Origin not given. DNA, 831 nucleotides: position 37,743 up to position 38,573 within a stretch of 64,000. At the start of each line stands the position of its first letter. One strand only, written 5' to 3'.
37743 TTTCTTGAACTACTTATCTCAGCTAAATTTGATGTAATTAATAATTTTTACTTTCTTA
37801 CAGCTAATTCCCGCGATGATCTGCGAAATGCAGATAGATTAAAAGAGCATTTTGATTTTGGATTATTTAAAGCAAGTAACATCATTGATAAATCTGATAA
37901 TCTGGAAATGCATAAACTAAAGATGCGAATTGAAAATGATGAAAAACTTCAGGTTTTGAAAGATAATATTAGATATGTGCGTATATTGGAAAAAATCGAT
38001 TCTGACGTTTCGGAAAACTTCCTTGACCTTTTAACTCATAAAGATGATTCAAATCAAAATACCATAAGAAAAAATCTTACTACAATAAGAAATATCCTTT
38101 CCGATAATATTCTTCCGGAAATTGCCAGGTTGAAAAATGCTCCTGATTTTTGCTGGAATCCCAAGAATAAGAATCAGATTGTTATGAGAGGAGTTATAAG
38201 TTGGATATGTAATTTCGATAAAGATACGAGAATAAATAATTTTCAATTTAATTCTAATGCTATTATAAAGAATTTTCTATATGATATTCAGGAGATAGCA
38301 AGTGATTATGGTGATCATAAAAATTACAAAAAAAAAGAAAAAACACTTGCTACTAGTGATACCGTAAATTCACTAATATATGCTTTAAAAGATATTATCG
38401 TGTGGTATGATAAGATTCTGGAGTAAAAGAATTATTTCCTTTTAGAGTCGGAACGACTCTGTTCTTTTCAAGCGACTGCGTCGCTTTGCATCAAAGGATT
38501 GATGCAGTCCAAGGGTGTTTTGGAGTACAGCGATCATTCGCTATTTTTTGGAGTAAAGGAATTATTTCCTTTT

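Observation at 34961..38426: Cytoplasmic kinase with a huge unassigned N-terminal domain, paired with a REC protein carrying a non-DNA-binding C-terminus (Detocs-like logic with a different effector)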

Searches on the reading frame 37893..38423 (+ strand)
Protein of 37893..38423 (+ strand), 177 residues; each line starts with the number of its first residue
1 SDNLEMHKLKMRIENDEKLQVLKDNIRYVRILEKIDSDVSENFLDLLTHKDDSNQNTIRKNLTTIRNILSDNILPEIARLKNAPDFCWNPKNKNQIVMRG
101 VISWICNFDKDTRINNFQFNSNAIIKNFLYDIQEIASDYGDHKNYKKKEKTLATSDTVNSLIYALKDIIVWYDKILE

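Call 35: predict_structure(alignment_id=A3)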
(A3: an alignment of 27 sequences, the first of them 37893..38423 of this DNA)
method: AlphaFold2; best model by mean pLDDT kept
length: 177 residues; sequences in the alignment: 27
mean_pLDDT: 91.9   pTM: 0.85
mean pLDDT of the five models: 91.9, 91.2, 90.8, 90.7, 90.7
residues with pLDDT >= 90: 135; 70-90: 33; 50-70: 9; < 50: 0
segments of 3 or more residues with pLDDT < 50: none
pLDDT, mean of each block of 10 residues (from residue 1): 84 82 96 97 97 95 97 97 96 94 93 92 97 90 62 94 98 95
secondary structure, 60 per line:
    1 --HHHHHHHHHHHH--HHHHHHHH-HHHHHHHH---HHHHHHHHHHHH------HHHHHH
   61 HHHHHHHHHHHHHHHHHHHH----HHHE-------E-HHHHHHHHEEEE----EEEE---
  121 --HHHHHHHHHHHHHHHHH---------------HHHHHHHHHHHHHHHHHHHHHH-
elements in order: H3-14 H17-24 H26-33 H37-48 H55-80 H98-105 E106-109 E114-117 H123-139 H155-176

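Call 40: fold_search(model_id=the predicted structure, library=pdb)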
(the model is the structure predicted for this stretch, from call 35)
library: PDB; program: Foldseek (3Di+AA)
matches with E <= 10: 95; with E <= 0.001: 0
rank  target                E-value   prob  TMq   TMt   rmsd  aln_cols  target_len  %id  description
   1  6loo_A                5.5e-01  0.10  0.16  0.09  16.8       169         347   14  Crystal Structure of Class IB terpene synthase bound with geranylcitronellyl diphosphate (released 2020-11-18)
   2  5yo8_B                7.1e-01  0.08  0.15  0.09  16.9       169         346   15  Crystal structure of beta-C25/C30/C35-prene synthase (released 2018-05-09)
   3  5yo8_A                7.9e-01  0.08  0.16  0.10  16.3       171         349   15  Crystal structure of beta-C25/C30/C35-prene synthase (released 2018-05-09)
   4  2hsb                  8.7e-01  0.89  0.46  0.62   5.5       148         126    8  Crystal structure of a hepn domain containing protein (af_0298) from archaeoglobus fulgidus at 1.95 A resolution (released 2006-08-15)
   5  8ka6_A                1.1e+00  0.63  0.48  0.56   5.7       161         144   12  De novo design protein -NA7 (released 2024-08-07)
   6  1wol                  1.5e+00  0.57  0.43  0.58   5.2       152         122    8  Crystal Structure of ST0689, an archaeal HEPN homologue (released 2005-11-22)
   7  3o10_D                1.5e+00  0.47  0.43  0.53   6.5       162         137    7  Crystal structure of the HEPN domain from human sacsin (released 2011-03-30)
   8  6yc1_A                1.7e+00  0.07  0.21  0.15  18.9       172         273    9  Crystal structure of the H30A mutant of the light-driven sodium pump KR2 in the pentameric form, pH 8.0 (released 2020-04-08)
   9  6roc_B                2.0e+00  0.07  0.17  0.17  14.3       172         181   12  Crystal structure of Borrelia burgdorferi outer surface protein BBA69, mutant Leu214Met (Se-Met data) (released 2019-06-26)
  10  6roc_A                2.2e+00  0.06  0.16  0.16  14.4       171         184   13  Crystal structure of Borrelia burgdorferi outer surface protein BBA69, mutant Leu214Met (Se-Met data) (released 2019-06-26)
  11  1ufb_A                2.3e+00  0.51  0.47  0.62   5.1       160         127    6  Crystal structure of TT1696 from Thermus thermophilus HB8 (released 2003-11-28)
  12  2q00_A                2.4e+00  0.47  0.45  0.62   5.0       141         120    7  Crystal structure of the P95883_SULSO protein from Sulfolobus solfataricus. NESG target SsR10. (released 2007-05-29)
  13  6yt4_E                2.4e+00  0.06  0.21  0.15  19.1       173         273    9  Crystal structure of the N112A mutant of the light-driven sodium pump KR2 in the pentameric form, pH 8.0 (released 2020-06-17)
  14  1pk5_B                2.6e+00  0.04  0.18  0.14  16.3       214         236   12  Crystal structure of the orphan nuclear receptor LRH-1 (released 2003-07-01)
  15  6xmj_O                2.7e+00  0.03  0.17  0.15  19.2       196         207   11  Human 20S proteasome bound to an engineered 11S (PA26) activator (released 2020-07-22)
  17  5hy3_A                3.0e+00  0.23  0.44  0.34   7.8       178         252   15  Crystal structure of Escherichia coli toxin LsoA in complex with T4 phage antitoxin Dmd (released 2016-06-22)
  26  7bxo_G                3.7e+00  0.23  0.39  0.49   6.9       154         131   13  Crystal structure of the toxin-antitoxin with AMP-PNP (released 2020-09-30)
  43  3o10_A                5.5e+00  0.16  0.43  0.52   6.6       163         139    8  Crystal structure of the HEPN domain from human sacsin (released 2011-03-30)
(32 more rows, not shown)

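Call 59: search_protein_representatives(alignment_id=A3)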
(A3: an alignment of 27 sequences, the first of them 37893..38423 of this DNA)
Query: 27 sequences, 173 profile positions. Proteins with E-value up to 0.001 (for the whole library): 287; up to 1e-10: 136; up to 1e-30: 49. The best 150 are listed.
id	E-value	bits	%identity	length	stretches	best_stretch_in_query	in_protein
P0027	7.3e-55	201.6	-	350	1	1-170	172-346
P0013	8.0e-54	198.2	-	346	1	1-170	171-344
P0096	8.3e-54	198.1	-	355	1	1-173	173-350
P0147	2.9e-53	196.4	-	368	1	19-173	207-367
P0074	3.6e-52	192.8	-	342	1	7-172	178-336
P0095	7.9e-52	191.7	-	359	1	2-172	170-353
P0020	1.6e-51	190.7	-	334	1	1-170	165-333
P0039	3.7e-51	189.5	-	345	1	3-173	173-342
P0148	5.5e-51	189.0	-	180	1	1-170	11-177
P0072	1.6e-49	184.2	-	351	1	2-172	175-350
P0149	3.2e-49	183.2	-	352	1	1-173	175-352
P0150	1.6e-48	180.9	-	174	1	1-173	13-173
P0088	7.5e-48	178.8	-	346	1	1-169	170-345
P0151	3.8e-47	176.4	-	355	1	3-171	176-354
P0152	8.6e-47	175.3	-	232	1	2-173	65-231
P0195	5.5e-24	101.1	-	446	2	46-171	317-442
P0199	4.4e-22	94.9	-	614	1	12-168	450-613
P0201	1.4e-21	93.3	-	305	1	4-170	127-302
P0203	2.7e-21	92.3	-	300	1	3-170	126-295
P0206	8.2e-21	90.7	-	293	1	6-172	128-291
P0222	4.6e-18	81.8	-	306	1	8-171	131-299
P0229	3.0e-16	75.9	-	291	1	6-172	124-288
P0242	2.5e-14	69.6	-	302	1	2-171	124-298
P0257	3.5e-12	62.6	-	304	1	3-170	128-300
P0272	1.1e-10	57.7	-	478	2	19-109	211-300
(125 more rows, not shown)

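Call 60: search_protein_families(library=pfam, proteins=[P0199, P0201, P0203, P0206, P0222, P0229, P0242, P0257, P0272, P0195], max_evalue=0.01)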
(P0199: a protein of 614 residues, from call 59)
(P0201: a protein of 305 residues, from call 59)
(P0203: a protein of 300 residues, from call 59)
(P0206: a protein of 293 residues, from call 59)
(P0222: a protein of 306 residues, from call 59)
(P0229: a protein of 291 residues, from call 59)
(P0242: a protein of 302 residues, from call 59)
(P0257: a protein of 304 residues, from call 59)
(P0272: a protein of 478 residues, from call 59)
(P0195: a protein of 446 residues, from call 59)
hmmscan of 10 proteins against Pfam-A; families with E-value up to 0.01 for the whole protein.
P0199 (614 aa): 20 families
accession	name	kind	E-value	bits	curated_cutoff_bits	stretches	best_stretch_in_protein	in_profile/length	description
PF00515.34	TPR_1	-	7.4e-30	102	27.8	4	367-393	6-32/34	Tetratricopeptide repeat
PF07719.23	TPR_2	-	5.1e-27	92.2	27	3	364-394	3-33/34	Tetratricopeptide repeat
PF13431.12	TPR_17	-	8.4e-24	82.3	24.4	0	136-157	3-24/34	Tetratricopeptide repeat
PF13414.12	TPR_11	-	6.4e-20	71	26.8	1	369-396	1-28/42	TPR repeat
PF13181.12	TPR_8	-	2.5e-19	68.2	25.7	2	248-276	2-30/34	Tetratricopeptide repeat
PF13432.12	TPR_16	-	4e-18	66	32.7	1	336-389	6-57/65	Tetratricopeptide repeat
PF13371.12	TPR_9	-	1.1e-17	64.2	35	1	91-154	8-71/73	Tetratricopeptide repeat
PF13428.12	TPR_14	-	8.2e-14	51.2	23.5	0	113-152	2-41/44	Tetratricopeptide repeat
PF14559.12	TPR_19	-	1.3e-13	51.5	25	0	337-383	1-46/68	Tetratricopeptide repeat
PF13424.12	TPR_12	-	1.3e-10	41.7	30.1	1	295-358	5-76/77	Tetratricopeptide repeat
PF10516.15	SHNi-TPR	-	1.6e-09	37.6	21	0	261-279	15-33/38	SHNi-TPR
PF12895.13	ANAPC3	-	4.1e-09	37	27.2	2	193-272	3-81/82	Anaphase-promoting complex, cyclosome, subunit 3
PF14561.12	TPR_20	-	1.2e-08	35.6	25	0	358-395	18-55/90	Tetratricopeptide repeat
PF23914.1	TPR_CcmH_CycH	-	6.9e-08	32.9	42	0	301-390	57-149/158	Cytochrome c-type biogenesis protein H TPR domain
PF13429.12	TPR_15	-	1.4e-06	28.4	26.2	0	289-328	141-180/280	Tetratricopeptide repeat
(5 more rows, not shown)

P0201 (305 aa): 0 families

P0203 (300 aa): 0 families

P0206 (293 aa): 0 families

P0222 (306 aa): 0 families

P0229 (291 aa): 0 families

P0242 (302 aa): 0 families

P0257 (304 aa): 0 families

P0272 (478 aa): 0 families

P0195 (446 aa): 0 families

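Call 69: search_solved_structures(query=A3, max_evalue=10, show_alignments=5)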
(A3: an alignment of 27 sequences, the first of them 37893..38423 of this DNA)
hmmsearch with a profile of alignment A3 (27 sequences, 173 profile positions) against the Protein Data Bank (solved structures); distinct sequences matched with E-value up to 10: 4.
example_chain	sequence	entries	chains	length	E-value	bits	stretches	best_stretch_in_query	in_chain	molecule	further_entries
6qpw_B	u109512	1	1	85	0.51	13.2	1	28-61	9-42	Sister chromatid cohesion protein 1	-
1w1w_E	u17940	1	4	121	0.82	12.5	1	28-61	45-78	SISTER CHROMATID COHESION PROTEIN 1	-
8bmw_K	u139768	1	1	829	0.87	12.5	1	38-116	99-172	CRISPR-associated protein Cas10 (Type III-D)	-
4rzp_A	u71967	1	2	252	5.8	9.8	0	32-66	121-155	Engineered Protein OR366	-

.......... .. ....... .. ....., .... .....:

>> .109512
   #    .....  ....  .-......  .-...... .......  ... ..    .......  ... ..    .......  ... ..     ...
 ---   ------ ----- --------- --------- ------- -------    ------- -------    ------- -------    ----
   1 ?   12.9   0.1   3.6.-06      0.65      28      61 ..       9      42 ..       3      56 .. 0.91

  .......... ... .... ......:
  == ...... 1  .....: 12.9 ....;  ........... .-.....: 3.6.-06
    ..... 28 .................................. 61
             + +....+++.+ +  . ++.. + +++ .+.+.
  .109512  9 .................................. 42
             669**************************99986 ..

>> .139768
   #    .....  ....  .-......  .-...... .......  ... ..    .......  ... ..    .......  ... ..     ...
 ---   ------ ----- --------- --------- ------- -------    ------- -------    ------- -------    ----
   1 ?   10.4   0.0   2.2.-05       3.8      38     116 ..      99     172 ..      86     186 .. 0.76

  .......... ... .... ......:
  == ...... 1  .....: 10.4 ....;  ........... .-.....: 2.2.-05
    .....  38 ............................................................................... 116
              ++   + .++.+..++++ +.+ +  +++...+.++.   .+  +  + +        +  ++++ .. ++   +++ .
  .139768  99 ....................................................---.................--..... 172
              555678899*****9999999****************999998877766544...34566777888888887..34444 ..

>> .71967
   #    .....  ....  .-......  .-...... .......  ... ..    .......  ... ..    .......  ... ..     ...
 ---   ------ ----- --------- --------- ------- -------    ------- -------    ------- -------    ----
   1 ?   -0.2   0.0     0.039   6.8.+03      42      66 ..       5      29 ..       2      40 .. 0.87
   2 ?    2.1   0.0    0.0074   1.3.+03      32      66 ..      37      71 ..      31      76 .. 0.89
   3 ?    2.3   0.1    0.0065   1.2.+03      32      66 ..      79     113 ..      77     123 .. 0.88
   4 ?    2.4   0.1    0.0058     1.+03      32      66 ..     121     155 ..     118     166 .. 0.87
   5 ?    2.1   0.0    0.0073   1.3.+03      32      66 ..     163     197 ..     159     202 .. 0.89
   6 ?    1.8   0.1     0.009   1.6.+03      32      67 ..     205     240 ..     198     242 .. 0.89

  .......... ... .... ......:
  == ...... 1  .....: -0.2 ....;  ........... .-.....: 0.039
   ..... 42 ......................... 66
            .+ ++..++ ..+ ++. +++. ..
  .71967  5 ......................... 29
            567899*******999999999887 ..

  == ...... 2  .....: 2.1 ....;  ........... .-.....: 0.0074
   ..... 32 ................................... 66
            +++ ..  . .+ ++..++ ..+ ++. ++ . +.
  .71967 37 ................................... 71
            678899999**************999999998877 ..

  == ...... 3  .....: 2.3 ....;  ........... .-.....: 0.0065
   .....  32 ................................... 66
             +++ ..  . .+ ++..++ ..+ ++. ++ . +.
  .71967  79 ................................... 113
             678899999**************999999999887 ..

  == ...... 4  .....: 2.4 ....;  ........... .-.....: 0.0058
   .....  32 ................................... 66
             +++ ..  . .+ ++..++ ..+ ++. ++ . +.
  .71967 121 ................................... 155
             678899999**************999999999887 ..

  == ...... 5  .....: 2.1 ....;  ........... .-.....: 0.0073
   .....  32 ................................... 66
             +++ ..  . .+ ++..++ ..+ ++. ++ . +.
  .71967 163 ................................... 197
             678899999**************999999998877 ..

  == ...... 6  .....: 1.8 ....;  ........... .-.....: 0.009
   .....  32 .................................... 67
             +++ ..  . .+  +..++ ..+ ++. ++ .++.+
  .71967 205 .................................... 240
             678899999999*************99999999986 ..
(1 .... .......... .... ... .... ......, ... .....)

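Call 73: search_solved_structures(query=A4, max_evalue=10, show_alignments=3)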
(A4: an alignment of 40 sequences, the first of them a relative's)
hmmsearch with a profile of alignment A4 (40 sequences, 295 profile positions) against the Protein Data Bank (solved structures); distinct sequences matched with E-value up to 10: 85 (the best 60 are shown).
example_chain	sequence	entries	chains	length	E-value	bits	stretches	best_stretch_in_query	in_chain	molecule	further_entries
2rjn_A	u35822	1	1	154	2.5e-07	33.5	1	5-131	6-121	Response regulator receiver:Metal-dependent phosphohydrolase, HD subdomain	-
3a0r_B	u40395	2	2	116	2.3e-05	27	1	8-61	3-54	Response regulator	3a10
3a0u_A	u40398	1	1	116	2.7e-05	26.8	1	8-61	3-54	Response regulator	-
3jte_A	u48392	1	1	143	0.00014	24.5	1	7-135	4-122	Response regulator receiver protein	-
2qzj_A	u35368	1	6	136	0.00016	24.3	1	7-60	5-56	Two-component response regulator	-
1zit_A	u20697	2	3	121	0.00034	23.2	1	8-120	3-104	transcriptional regulator (NtrC family)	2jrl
3hzh_A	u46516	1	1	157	0.0017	20.9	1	5-60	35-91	Chemotaxis response regulator (CheY-3)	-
9of5_A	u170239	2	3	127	0.003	20.1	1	6-60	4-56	PmrA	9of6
9of7_A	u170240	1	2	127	0.0034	20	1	6-60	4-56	PmrA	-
1mvo_A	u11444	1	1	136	0.0037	19.8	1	6-61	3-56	PhoP response regulator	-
7m0s_A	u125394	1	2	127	0.004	19.7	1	6-60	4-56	Two-component system response regulator PmrA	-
9of8_A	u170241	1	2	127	0.004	19.7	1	6-60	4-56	PmrA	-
6is1_A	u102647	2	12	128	0.0044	19.5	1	6-108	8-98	Response regulator ArlR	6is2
1zy2_A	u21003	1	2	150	0.0057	19.2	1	7-60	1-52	transcriptional regulator NtrC1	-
8imw_A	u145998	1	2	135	0.0062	19.1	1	5-60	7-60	Transcriptional regulator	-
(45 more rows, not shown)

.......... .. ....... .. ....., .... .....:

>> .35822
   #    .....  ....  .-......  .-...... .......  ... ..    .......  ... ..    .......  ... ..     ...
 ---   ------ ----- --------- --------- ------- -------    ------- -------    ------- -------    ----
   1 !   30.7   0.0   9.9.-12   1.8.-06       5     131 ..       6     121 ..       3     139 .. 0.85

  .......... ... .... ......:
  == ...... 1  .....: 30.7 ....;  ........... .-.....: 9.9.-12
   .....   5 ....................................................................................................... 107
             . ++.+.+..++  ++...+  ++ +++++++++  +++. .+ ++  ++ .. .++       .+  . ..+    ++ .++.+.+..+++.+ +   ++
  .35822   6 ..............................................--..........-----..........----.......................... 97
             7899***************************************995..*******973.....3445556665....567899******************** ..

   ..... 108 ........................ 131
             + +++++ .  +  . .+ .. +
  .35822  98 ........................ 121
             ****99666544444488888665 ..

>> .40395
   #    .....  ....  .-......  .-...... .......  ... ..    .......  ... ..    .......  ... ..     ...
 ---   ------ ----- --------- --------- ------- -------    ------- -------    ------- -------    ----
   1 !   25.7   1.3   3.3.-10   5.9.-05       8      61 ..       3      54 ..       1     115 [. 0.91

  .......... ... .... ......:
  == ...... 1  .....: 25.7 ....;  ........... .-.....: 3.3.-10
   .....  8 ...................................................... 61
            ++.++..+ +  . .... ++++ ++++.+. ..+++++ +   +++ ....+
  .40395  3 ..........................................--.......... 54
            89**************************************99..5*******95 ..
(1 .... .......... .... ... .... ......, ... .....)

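Call 75: search_protein_families(library=pfam, alignment_id=A4, max_evalue=0.5)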
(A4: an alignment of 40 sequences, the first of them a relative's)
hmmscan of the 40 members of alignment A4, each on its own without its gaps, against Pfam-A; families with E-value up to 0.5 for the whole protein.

A. member 1, P0201 (305 aa): 2 families
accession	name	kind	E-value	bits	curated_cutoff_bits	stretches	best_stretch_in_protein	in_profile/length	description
PF14591.11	AF0941-like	-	0.02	15.9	22.6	0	125-171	23-70/113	AF0941-like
PF00072.30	Response_reg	-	0.026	15.1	30.2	1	6-56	1-50/111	Response regulator receiver domain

B. families by the number of members that match (of 40 scanned): 51 families (the first 25 are shown)
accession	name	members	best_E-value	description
PF00072.30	Response_reg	11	0.005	Response regulator receiver domain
PF03709.21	OKR_DC_1_N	3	0.0082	Orn/Lys/Arg decarboxylase, N-terminal domain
PF20384.3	DUF6679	2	0.0074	Family of unknown function (DUF6679)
PF07840.17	FadR_C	2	0.12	FadR C-terminal domain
PF25030.1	M-HEAT_ATR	1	0.0016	Serine/threonine-protein kinase ATR, M-HEAT region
PF22481.1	DUF6985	1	0.002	Domain of unknown function (DUF6985)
PF02887.21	PK_C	1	0.0024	Pyruvate kinase, alpha/beta domain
PF19956.5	EAD2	1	0.0066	Effector-associated domain 2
PF25389.2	DH_ALS2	1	0.01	ALS2, DBL homology domain (DH-domain)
PF03887.19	YfbU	1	0.012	YfbU domain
PF17776.6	NLRC4_HD2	1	0.013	NLRC4 helical domain HD2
PF22025.1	ThiI_fer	1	0.014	ThiI ferredoxin-like domain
PF14591.11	AF0941-like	1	0.02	AF0941-like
PF05263.17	DUF722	1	0.031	Protein of unknown function (DUF722)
PF10239.14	DUF2465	1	0.035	Protein of unknown function (DUF2465)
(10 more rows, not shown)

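Call 76: find_encoding_contigs(protein=P0201, flank=8000, max_places=2)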
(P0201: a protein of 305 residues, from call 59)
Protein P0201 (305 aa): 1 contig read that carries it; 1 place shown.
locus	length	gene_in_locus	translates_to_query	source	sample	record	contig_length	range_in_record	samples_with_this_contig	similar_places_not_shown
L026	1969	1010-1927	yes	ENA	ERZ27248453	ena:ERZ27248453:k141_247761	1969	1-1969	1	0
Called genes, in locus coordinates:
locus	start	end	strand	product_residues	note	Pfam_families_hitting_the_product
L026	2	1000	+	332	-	?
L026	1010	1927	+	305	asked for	-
